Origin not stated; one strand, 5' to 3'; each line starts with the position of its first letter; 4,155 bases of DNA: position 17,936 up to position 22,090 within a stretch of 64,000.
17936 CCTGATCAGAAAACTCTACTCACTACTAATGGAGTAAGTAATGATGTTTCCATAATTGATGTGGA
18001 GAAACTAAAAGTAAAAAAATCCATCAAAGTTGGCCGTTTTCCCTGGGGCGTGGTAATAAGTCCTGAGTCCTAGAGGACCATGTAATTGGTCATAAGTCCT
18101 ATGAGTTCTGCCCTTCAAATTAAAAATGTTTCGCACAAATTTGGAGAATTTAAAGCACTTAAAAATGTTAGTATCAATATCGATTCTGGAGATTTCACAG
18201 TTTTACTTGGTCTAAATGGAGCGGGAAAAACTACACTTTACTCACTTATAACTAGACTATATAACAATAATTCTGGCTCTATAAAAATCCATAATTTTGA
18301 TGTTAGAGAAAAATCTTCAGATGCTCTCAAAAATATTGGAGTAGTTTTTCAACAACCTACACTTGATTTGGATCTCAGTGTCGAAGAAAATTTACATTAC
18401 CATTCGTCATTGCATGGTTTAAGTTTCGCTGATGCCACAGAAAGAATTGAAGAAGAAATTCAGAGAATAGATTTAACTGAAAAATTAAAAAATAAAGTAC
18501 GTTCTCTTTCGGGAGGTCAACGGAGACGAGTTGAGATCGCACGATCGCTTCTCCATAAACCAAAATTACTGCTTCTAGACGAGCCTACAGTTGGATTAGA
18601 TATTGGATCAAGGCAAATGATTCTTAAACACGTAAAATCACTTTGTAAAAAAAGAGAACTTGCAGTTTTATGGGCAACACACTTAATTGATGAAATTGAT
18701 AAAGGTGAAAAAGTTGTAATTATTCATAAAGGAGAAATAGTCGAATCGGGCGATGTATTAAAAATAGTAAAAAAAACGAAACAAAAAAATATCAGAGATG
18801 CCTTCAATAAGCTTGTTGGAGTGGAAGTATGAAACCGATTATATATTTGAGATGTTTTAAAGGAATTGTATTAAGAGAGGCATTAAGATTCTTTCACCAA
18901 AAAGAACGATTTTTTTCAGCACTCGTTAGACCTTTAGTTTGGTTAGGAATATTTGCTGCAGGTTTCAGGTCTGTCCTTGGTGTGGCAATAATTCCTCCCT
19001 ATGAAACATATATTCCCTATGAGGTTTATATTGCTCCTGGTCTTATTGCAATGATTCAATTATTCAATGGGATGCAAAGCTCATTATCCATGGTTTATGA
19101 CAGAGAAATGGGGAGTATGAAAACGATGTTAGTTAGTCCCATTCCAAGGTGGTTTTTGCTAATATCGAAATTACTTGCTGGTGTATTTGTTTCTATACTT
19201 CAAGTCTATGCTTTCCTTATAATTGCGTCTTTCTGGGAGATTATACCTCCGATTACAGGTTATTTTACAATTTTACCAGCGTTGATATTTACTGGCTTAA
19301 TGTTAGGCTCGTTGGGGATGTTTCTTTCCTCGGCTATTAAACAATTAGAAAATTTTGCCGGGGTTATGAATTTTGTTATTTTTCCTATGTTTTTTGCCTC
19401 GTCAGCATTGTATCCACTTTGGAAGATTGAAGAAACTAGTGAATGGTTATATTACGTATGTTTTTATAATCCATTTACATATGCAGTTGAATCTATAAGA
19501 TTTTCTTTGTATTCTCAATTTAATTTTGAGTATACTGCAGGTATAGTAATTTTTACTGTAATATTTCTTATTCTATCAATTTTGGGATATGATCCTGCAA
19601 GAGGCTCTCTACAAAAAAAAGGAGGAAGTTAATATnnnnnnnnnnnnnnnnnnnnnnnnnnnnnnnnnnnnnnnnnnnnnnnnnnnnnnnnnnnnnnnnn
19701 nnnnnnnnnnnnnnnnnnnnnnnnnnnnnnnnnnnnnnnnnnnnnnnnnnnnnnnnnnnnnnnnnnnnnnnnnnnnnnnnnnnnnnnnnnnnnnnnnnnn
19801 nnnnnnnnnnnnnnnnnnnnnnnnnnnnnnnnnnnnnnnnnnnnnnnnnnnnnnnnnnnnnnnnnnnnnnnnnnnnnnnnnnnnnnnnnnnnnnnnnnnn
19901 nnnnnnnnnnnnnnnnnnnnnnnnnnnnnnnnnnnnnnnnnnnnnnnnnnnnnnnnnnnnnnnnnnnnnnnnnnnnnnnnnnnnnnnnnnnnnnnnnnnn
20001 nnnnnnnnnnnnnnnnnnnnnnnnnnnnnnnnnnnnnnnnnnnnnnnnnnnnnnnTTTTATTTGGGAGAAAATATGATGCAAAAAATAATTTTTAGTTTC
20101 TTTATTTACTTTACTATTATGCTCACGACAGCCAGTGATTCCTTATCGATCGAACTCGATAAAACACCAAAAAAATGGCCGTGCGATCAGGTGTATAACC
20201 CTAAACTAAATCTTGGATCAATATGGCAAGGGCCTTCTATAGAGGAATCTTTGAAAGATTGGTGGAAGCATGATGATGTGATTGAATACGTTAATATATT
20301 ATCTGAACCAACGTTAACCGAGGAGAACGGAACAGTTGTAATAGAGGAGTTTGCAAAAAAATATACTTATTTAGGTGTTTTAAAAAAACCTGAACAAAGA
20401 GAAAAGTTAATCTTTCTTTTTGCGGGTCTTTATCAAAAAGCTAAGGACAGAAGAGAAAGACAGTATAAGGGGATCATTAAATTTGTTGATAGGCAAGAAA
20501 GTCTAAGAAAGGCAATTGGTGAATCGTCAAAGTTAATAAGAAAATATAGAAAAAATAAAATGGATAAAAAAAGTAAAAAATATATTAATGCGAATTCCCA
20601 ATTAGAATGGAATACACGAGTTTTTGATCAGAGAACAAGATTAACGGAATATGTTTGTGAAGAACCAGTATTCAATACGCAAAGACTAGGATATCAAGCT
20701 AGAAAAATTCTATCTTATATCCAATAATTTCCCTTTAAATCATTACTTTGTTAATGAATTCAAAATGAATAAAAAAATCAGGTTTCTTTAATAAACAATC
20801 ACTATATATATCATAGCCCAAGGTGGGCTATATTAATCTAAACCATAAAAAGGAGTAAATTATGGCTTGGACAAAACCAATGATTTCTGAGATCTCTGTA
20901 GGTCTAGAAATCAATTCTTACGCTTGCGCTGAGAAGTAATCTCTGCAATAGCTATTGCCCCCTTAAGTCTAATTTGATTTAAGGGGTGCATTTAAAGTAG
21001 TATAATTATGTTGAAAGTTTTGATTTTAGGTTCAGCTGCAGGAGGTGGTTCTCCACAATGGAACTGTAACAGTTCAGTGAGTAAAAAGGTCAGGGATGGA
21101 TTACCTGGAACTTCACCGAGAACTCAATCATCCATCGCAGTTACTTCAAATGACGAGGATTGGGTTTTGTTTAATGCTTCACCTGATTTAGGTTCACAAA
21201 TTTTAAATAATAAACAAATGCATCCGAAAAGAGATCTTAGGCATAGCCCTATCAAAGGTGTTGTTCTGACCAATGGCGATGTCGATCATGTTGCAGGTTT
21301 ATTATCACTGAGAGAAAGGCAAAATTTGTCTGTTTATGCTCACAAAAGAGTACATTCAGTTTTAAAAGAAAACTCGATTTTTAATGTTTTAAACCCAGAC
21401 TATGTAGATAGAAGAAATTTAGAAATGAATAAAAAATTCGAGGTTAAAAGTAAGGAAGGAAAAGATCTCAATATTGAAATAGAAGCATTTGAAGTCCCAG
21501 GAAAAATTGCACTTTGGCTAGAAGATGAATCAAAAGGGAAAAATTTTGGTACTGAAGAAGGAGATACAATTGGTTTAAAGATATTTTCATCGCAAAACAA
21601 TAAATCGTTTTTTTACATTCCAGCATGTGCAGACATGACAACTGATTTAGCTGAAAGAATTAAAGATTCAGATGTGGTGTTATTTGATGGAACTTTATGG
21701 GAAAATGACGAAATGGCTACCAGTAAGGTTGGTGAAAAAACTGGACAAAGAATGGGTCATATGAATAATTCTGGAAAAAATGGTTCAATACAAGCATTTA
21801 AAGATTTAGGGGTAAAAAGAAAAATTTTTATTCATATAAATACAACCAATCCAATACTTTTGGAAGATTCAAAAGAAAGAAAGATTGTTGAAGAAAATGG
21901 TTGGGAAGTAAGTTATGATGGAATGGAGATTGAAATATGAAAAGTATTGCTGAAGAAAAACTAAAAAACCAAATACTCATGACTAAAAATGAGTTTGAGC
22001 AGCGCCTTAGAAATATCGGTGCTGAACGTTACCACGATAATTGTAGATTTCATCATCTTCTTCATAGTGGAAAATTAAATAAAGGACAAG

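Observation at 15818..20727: Lanthanide-uptake-type ABC operon extended by two unassigned secreted proteins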

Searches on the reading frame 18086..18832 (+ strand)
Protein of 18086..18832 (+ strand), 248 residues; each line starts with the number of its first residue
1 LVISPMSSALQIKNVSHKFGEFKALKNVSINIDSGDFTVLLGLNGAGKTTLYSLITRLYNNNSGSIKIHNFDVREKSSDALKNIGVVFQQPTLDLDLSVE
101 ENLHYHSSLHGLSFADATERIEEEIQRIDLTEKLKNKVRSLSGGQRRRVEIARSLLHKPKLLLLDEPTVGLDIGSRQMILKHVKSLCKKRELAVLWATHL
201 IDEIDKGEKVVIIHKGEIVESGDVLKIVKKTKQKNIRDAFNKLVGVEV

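Call 4: search_protein_families(library=ncbifam, proteins=[window:18086-18832:+], max_evalue=0.01)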
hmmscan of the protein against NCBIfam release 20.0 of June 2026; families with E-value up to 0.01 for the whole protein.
window:18086-18832:+ (248 aa): 194 families (the best 25 are shown)
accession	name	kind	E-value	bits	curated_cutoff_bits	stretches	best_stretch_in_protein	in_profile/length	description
TIGR03864.1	PQQ_ABC_ATP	hypoth_equivalog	1.9e-99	331.9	302.25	1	9-243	1-235/236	ABC transporter, ATP-binding subunit, PQQ-dependent alcohol dehydrogenase system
TIGR01188.1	drrA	subfamily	3.9e-57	193.8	312.45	1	18-233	2-217/302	daunorubicin resistance ABC transporter, ATP-binding protein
TIGR03522.1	GldA_ABC_ATP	equivalog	1.2e-46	159.6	402.6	1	10-244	3-236/301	gliding motility-associated ABC transporter ATP-binding subunit GldA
TIGR04520.1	ECF_ATPase_1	equivalog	3.4e-46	157.8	315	1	11-232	2-228/269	energy-coupling factor transporter ATPase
NF033858.1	ABC2_perm_RbbA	equivalog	3.6e-46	157.5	1050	1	8-242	265-499/909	ribosome-associated ATPase/putative transporter RbbA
TIGR04521.1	ECF_ATPase_2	equivalog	6.3e-46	156.7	330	1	11-233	2-238/279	energy-coupling factor transporter ATPase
TIGR03265.1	PhnT2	equivalog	1.3e-41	143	457.7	1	7-236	2-231/353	putative 2-aminoethylphosphonate ABC transporter ATP-binding protein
TIGR04406.1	LPS_export_lptB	equivalog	5e-41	140.6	240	1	10-235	2-230/239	LPS export ABC transporter ATP-binding protein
NF010060.0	PRK13537.1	equivalog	9e-41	139.8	521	1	7-228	13-234/314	nodulation factor ABC transporter ATP-binding protein NodI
NF010156.0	PRK13635.1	equivalog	1.2e-40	139.4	392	1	8-233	4-233/279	energy-coupling factor ABC transporter ATP-binding protein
NF040840.2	tungstate_WtpC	equivalog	6.8e-40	137.4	440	1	10-238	2-229/347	tungstate ABC transporter ATP-binding protein WtpC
NF010158.0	PRK13637.1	equivalog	7.3e-40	136.9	390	1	21-232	19-237/287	energy-coupling factor transporter ATPase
NF006987.0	PRK09452.1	equivalog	9.6e-40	136.4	482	1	8-230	16-238/378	spermidine/putrescine ABC transporter ATP-binding protein PotA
TIGR02673.1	FtsE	equivalog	1.6e-39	135.8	264.85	1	10-215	2-212/214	cell division ATP-binding protein FtsE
TIGR02315.1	ABC_phnC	equivalog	2.2e-39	135.3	266.1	1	10-227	2-233/243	phosphonate ABC transporter ATP-binding protein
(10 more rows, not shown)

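Call 5: search_protein_families(library=pfam, proteins=[window:18086-18832:+], max_evalue=1)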
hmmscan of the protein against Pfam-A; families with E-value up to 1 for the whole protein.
window:18086-18832:+ (248 aa): 14 families
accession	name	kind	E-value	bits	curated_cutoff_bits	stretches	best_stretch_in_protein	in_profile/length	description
PF00005.33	ABC_tran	-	5.8e-36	124.5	25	1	25-168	1-136/137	ABC transporter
PF13175.12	AAA_15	-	2.8e-07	30.9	32.1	1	22-88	11-83/374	AAA ATPase domain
PF13304.12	AAA_21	-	1.5e-05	25.6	27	2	37-88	1-67/304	AAA domain, putative AbiEii toxin, Type IV TA system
PF02463.25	SMC_N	-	0.00049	20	40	1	21-189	9-189/220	RecF/RecN/SMC N terminal domain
PF13401.12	AAA_22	-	0.0019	19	27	1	35-94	5-64/130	AAA domain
PF13476.12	AAA_23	-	0.0032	18.6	27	1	22-78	7-68/201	AAA domain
PF13604.12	AAA_30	-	0.01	16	27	1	34-66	16-47/191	AAA domain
PF00448.28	SRP54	-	0.015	15.4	22.7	1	38-81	4-48/196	SRP54-type protein, GTPase domain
PF13173.12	AAA_14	-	0.016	15.6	27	1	37-82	4-48/129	AAA domain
PF13555.12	AAA_29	-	0.018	15.3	27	1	26-52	13-39/61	P-loop containing region of AAA domain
PF13514.12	AAA_27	-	0.022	14.8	22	1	18-58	10-49/206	AAA domain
PF01293.25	PEPCK_ATP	-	0.042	13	26.5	1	29-51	202-226/465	Phosphoenolpyruvate carboxykinase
PF20720.3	nSTAND3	-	0.075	13.2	27.2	1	31-78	13-61/155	Novel STAND NTPase 3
PF24883.2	NPHP3_N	-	0.15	12.6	24.8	1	36-84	23-71/164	Nephrocystin 3, N-terminal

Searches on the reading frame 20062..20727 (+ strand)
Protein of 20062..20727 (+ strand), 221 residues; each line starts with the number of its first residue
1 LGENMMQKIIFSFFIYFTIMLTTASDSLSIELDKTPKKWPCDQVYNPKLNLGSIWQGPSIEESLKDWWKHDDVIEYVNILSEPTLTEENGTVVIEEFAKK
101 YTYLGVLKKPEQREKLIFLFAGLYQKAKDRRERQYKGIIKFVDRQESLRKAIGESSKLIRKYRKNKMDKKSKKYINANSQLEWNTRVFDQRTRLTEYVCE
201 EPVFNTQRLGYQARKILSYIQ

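Call 4: search_protein_families(library=ncbifam, proteins=[window:20062-20727:+], max_evalue=0.01)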
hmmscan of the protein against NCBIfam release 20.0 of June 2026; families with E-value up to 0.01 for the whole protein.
window:20062-20727:+ (221 aa): 0 families

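Call 5: search_protein_families(library=pfam, proteins=[window:20062-20727:+], max_evalue=1)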
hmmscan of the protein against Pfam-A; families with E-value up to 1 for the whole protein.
window:20062-20727:+ (221 aa): 1 family
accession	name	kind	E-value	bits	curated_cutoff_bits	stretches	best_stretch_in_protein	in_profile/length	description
PF15136.11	UPF0449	-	0.51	11.3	27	0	162-191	52-81/98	Uncharacterised protein family UPF0449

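Call 9: find_homologous_proteins(query=window:20074-20724:+, max_evalue=0.001)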
Query window:20074-20724:+ (217 aa): 505 proteins with E <= 0.001 among 637 candidates; the best 120 are listed.
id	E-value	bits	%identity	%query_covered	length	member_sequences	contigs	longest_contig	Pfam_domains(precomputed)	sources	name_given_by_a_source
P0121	2.1e-133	460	94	100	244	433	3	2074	-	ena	-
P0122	9.0e-125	432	90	100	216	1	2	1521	-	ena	-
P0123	2.3e-124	431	89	100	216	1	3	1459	-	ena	-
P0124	2.8e-117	407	90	100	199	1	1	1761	-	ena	-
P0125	4.9e-111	387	81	99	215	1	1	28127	-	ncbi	-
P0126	2.6e-110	385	78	99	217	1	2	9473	-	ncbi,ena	-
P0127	3.9e-109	381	77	98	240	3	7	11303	-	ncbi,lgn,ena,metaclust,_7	metaclust:\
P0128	1.4e-108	379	80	96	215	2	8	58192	-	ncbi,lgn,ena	-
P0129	1.7e-108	379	77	99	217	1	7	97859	-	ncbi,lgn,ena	-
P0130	2.7e-107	375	76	97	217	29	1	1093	-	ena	-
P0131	4.2e-107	374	76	97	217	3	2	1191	-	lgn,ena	-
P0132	5.3e-107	374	76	98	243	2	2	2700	-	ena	-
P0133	2.7e-106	372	83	83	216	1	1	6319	-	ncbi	-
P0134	3.0e-106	371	83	83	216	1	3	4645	-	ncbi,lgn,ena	-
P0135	3.5e-106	371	83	83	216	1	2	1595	-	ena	-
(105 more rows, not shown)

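Call 26: search_protein_representatives(alignment_id=A1)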
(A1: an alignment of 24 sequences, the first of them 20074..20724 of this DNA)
Query: 24 sequences, 216 profile positions. Proteins with E-value up to 0.001 (for the whole library): 394; up to 1e-10: 157; up to 1e-30: 21. The best 150 are listed.
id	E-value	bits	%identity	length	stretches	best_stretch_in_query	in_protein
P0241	1.7e-115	400.0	-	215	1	6-216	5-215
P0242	2.5e-91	320.9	-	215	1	6-216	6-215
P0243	9.9e-60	217.7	-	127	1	19-135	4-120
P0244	6.0e-58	211.9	-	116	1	101-216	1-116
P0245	8.6e-55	201.5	-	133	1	118-216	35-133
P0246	1.7e-54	200.6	-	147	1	2-119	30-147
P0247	1.4e-53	197.6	-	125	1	31-161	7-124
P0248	5.1e-53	195.7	-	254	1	20-215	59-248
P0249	1.1e-47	178.4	-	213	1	11-211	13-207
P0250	6.2e-44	166.1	-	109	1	3-109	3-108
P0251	6.3e-44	166.0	-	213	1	9-216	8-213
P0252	4.9e-41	156.6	-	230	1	10-214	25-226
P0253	2.0e-37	144.8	-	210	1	11-215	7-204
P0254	2.6e-37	144.4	-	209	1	5-215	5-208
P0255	5.5e-36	140.1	-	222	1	27-209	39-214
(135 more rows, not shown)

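Call 27: predict_structure(alignment_id=A1)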
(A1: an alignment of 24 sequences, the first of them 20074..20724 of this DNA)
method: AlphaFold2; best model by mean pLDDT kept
length: 217 residues; sequences in the alignment: 24
mean_pLDDT: 81.0   pTM: 0.67
mean pLDDT of the five models: 81.0, 79.7, 77.1, 74.3, 72.4
residues with pLDDT >= 90: 65; 70-90: 104; 50-70: 47; < 50: 1
segments of 3 or more residues with pLDDT < 50: none
pLDDT, mean of each block of 10 residues (from residue 1): 73 68 58 59 66 83 91 91 89 84 82 92 84 79 90 93 89 93 85 69 82 82
secondary structure, 60 per line:
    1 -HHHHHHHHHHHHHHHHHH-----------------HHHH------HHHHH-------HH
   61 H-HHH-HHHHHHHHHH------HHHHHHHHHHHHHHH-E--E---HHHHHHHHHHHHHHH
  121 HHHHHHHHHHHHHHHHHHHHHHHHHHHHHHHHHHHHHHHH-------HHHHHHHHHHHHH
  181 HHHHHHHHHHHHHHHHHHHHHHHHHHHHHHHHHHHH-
elements in order: H2-19 H37-40 H47-51 H67-76 H83-97 H106-160 H168-216

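Call 29: search_protein_families(library=pfam, alignment_id=A3, max_evalue=0.01)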
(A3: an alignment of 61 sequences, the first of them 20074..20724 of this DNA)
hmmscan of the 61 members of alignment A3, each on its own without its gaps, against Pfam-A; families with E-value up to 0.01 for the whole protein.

A. member 1, window:20074-20724:+ (217 aa): 0 families

B. families by the number of members that match (of 61 scanned): 8 families
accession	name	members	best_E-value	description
PF08397.16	IMD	2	0.00061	IRSp53/MIM homology domain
PF11169.13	DUF2956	1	0.0019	Protein of unknown function (DUF2956)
PF12893.14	Lumazine_bd_2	1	0.0023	Putative lumazine-binding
PF14140.11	YpzI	1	0.0044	YpzI-like protein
PF08614.16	ATG16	1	0.0059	Autophagy protein 16 (ATG16)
PF16008.10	DUF4778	1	0.007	Domain of unknown function (DUF4778)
PF15358.11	TSKS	1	0.0081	Testis-specific serine kinase substrate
PF05300.16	MIC19_MIC25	1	0.009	MICOS complex subunit MIC19/MIC25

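Call 32: fold_search(model_id=the predicted structure, library=pdb)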
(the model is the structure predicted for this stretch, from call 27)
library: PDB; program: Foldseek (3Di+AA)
matches with E <= 10: 338; with E <= 0.001: 0
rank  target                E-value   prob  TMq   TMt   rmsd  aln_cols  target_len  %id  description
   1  3caz_B                2.9e-01  0.25  0.20  0.21  18.9       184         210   11  Crystal structure of a BAR protein from Galdieria sulphuraria (released 2008-03-04)
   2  4bne_B                3.7e-01  0.72  0.31  0.24  21.4       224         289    8  Pacsin2 Interacts with Membranes and Actin-Filaments (released 2014-05-14)
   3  5c1f_A                4.5e-01  0.25  0.23  0.18  21.0       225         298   13  Structure of the Imp2 F-BAR domain (released 2016-01-27)
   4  3caz_A                4.9e-01  0.66  0.34  0.36  16.7       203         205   13  Crystal structure of a BAR protein from Galdieria sulphuraria (released 2008-03-04)
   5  3syv_B                4.9e-01  0.47  0.27  0.24  18.6       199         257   13  Crystal structure of mPACSIN 3 F-BAR domain mutant (released 2012-05-16)
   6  3qwe                  4.9e-01  0.21  0.23  0.20  20.6       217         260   12  Crystal structure of the N-terminal domain of the GEM interacting protein (released 2011-03-23)
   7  2v0o_C                5.2e-01  0.63  0.34  0.28  19.4       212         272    9  FCHO2 F-BAR domain (released 2007-06-26)
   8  4bne_A                5.7e-01  0.66  0.31  0.24  21.0       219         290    8  Pacsin2 Interacts with Membranes and Actin-Filaments (released 2014-05-14)
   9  8afz_A                6.0e-01  0.57  0.34  0.21  23.4       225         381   13  Architecture of the ESCPE-1 membrane coat (released 2023-06-21)
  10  2c08                  6.6e-01  0.38  0.27  0.28  18.1       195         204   13  Rat endophilin A1 BAR domain (released 2006-06-14)
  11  6r1j_D                6.9e-01  0.20  0.23  0.21  15.2       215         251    7  Structure of the soluble AhlC triple head mutant of the tripartite alpha-pore forming toxin, AHL, from Aeromonas hydro (released 2019-07-10)
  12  2efl                  7.6e-01  0.41  0.30  0.24  18.1       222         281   13  Crystal structure of the EFC domain of formin-binding protein 17 (released 2007-05-29)
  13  3q0k_B                7.6e-01  0.38  0.27  0.21  21.6       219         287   12  Crystal structure of Human PACSIN 2 F-BAR (released 2012-02-15)
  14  6iko_A                8.4e-01  0.51  0.37  0.28  21.2       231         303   12  Crystal structure of mouse GAS7cb (released 2019-10-16)
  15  3syv_D                8.8e-01  0.30  0.27  0.23  18.9       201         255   13  Crystal structure of mPACSIN 3 F-BAR domain mutant (released 2012-05-16)
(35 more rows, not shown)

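Call 81: search_protein_families(library=pfam, proteins=[window:20074-20724:+], max_evalue=10)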
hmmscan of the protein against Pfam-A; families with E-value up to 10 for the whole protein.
window:20074-20724:+ (217 aa): 1 family
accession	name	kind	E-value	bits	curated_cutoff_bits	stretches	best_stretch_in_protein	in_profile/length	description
PF15136.11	UPF0449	-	0.55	11.2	27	0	158-187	52-81/98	Uncharacterised protein family UPF0449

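Call 83: search_solved_structures(query=A4, max_evalue=10)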
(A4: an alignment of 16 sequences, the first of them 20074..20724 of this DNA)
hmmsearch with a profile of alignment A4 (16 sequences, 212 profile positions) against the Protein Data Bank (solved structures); distinct sequences matched with E-value up to 10: 9.
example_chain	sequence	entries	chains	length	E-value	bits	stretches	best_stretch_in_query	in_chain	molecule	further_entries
6egc_A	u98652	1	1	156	0.25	13.9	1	120-167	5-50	SC_2L4HC2_23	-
5j0k_A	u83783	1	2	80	0.33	13.4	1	120-167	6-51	designed protein 2L4HC2_23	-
8t0p_B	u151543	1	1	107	0.43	13.1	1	71-157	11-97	Inner kinetochore subunit AME1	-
9s9j_A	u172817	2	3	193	0.59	12.6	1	95-160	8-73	Cell division protein CdvB, Vps2 like protein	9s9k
6pfp_A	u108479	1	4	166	0.95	12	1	72-191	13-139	Myosin-7 fused to GP7 and EB1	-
6qld_U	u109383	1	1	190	1.6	11.2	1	72-173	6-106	Inner kinetochore subunit AME1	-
9hnh_A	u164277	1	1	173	6.8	9.2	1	67-111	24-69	Chains: A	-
3g6b_A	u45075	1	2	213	6.9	9.1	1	74-154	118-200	Methyl-accepting chemotaxis protein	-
3g67_A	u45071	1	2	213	9.2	8.7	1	74-160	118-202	Methyl-accepting chemotaxis protein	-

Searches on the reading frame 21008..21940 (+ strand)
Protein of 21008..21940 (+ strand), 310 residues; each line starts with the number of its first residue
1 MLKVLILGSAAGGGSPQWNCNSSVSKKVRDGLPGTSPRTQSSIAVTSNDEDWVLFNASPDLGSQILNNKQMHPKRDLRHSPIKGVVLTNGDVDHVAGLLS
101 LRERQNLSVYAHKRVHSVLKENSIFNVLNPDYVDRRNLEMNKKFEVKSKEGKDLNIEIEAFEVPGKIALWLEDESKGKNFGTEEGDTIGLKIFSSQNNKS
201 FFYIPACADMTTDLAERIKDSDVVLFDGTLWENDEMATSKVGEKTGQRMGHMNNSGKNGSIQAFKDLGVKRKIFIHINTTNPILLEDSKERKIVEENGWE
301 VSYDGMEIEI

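Call 4: search_protein_families(library=ncbifam, proteins=[window:21008-21940:+], max_evalue=0.01)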
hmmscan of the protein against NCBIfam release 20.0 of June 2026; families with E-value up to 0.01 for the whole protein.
window:21008-21940:+ (310 aa): 4 families
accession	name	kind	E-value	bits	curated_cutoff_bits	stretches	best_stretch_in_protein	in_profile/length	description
TIGR02108.2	PQQ_syn_pqqB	equivalog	1.1e-117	392.7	245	1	3-309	1-297/298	pyrroloquinoline quinone biosynthesis protein PqqB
NF002553.0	PRK02113.1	equivalog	3.6e-10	39.7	386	1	2-137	1-125/252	MBL fold metallo-hydrolase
NF038231.1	MBL_Geo_Pelo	equivalog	2e-06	27.6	360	1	3-120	1-109/250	GPMC system MBL fold metallohydrolase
NF012229.1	bla_class_B_core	domain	0.00049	20.3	100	1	47-146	21-115/139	metallo-beta-lactamase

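Call 5: search_protein_families(library=pfam, proteins=[window:21008-21940:+], max_evalue=1)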
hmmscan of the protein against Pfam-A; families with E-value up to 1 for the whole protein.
window:21008-21940:+ (310 aa): 2 families
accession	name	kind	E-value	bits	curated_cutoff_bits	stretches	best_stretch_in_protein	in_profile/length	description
PF12706.13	Lactamase_B_2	-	3.2e-41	141.6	27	1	52-277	2-200/200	Beta-lactamase superfamily domain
PF00753.33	Lactamase_B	-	8.6e-06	26.3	22.7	1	42-127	8-89/196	Metallo-beta-lactamase superfamily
